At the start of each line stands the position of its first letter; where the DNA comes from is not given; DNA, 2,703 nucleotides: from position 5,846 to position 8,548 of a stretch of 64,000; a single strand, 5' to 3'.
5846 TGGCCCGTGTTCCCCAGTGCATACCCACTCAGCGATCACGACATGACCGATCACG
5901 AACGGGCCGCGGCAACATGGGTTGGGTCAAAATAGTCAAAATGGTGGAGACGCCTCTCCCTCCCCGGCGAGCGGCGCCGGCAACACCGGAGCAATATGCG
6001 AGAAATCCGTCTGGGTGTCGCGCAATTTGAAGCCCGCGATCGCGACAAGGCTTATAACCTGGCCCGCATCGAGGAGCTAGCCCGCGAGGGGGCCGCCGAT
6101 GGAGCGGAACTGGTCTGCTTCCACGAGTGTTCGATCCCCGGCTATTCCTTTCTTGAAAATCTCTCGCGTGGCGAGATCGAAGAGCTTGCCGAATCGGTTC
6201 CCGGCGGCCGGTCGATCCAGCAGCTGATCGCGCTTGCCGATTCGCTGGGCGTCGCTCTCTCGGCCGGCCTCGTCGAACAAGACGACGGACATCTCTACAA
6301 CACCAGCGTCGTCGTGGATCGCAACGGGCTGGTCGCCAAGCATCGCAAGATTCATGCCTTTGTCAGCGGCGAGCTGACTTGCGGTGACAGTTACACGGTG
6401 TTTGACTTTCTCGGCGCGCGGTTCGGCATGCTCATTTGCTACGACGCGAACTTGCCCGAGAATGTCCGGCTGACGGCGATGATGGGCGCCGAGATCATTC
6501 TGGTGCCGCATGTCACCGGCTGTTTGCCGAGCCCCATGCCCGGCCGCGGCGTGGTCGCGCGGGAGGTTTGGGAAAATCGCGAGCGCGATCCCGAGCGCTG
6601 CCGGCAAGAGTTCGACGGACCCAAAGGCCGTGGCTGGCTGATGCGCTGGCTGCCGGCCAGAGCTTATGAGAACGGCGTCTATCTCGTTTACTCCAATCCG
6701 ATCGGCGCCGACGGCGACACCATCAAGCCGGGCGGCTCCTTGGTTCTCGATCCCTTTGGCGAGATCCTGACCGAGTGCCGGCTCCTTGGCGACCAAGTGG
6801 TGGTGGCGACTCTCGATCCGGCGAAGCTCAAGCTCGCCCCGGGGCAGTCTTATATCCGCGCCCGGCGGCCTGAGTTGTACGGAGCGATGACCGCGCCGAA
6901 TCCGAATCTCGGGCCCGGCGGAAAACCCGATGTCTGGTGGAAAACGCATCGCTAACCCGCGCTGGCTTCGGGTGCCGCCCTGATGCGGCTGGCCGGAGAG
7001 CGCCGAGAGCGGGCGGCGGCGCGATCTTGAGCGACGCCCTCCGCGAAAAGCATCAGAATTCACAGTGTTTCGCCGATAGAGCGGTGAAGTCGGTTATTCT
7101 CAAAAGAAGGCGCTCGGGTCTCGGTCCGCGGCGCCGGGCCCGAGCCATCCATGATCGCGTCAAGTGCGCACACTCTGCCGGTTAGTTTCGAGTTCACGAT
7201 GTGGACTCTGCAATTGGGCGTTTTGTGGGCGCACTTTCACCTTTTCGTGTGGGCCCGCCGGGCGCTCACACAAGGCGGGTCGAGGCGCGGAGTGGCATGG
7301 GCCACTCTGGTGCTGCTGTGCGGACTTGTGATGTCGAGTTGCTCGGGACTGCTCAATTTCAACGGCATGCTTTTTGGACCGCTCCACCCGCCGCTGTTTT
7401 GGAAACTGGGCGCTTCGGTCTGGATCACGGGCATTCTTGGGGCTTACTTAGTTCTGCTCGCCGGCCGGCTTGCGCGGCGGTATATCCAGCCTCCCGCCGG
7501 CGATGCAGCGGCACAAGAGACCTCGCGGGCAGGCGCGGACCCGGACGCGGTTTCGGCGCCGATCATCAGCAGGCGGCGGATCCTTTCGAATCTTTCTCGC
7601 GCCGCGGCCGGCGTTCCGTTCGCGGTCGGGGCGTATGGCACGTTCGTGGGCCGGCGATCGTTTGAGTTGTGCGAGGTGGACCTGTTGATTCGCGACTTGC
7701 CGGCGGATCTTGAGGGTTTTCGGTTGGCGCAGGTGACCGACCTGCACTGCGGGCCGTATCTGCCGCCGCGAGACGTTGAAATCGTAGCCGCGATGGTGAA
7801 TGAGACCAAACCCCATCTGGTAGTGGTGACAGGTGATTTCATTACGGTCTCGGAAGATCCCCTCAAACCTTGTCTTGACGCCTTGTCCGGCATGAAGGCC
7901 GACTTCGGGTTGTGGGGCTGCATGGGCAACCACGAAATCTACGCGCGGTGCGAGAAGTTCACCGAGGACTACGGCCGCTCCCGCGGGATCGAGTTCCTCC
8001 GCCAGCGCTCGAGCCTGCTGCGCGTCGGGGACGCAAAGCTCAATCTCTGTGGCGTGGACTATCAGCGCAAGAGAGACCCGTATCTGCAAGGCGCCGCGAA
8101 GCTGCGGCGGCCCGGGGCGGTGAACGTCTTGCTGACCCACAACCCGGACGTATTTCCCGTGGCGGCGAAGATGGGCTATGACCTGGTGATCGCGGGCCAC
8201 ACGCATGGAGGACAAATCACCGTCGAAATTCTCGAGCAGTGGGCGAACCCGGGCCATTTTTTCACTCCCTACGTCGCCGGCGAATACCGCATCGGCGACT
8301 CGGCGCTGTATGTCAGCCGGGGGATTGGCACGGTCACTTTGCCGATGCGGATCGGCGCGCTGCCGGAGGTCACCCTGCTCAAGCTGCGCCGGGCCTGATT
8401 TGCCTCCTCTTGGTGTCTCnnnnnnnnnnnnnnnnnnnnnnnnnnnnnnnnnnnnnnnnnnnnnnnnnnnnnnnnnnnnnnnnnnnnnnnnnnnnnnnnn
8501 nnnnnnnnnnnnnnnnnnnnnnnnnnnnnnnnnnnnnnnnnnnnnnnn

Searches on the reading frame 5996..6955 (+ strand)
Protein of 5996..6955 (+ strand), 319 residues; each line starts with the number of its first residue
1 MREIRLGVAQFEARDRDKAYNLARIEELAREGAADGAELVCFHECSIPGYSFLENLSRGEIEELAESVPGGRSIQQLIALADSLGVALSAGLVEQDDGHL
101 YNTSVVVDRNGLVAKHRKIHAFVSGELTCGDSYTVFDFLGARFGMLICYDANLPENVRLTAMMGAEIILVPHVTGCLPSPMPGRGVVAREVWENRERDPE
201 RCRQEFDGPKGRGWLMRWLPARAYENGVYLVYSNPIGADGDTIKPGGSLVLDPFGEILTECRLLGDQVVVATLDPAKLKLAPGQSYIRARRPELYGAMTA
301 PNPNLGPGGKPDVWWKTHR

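Call 58: search_protein_families(library=pfam, proteins=[window:5996-6955:+], max_evalue=0.0001)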
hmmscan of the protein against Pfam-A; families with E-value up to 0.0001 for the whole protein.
window:5996-6955:+ (319 aa): 1 family
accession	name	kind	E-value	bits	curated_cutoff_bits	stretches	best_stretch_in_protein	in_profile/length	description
PF00795.27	CN_hydrolase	-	7.2e-41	140.6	23.2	1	6-279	2-252/256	Carbon-nitrogen hydrolase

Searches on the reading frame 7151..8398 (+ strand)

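Call 58: search_protein_families(library=pfam, proteins=[window:7151-8398:+], max_evalue=0.0001)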
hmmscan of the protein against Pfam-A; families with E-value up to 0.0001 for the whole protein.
window:7151-8398:+ (415 aa): 2 families
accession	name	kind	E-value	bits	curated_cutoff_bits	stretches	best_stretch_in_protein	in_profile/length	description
PF00149.33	Metallophos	-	2.7e-09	38.2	21.5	1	190-353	1-190/191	Calcineurin-like phosphoesterase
PF12850.12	Metallophos_2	-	4.7e-06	27.1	27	1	191-370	2-135/154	Calcineurin-like phosphoesterase superfamily domain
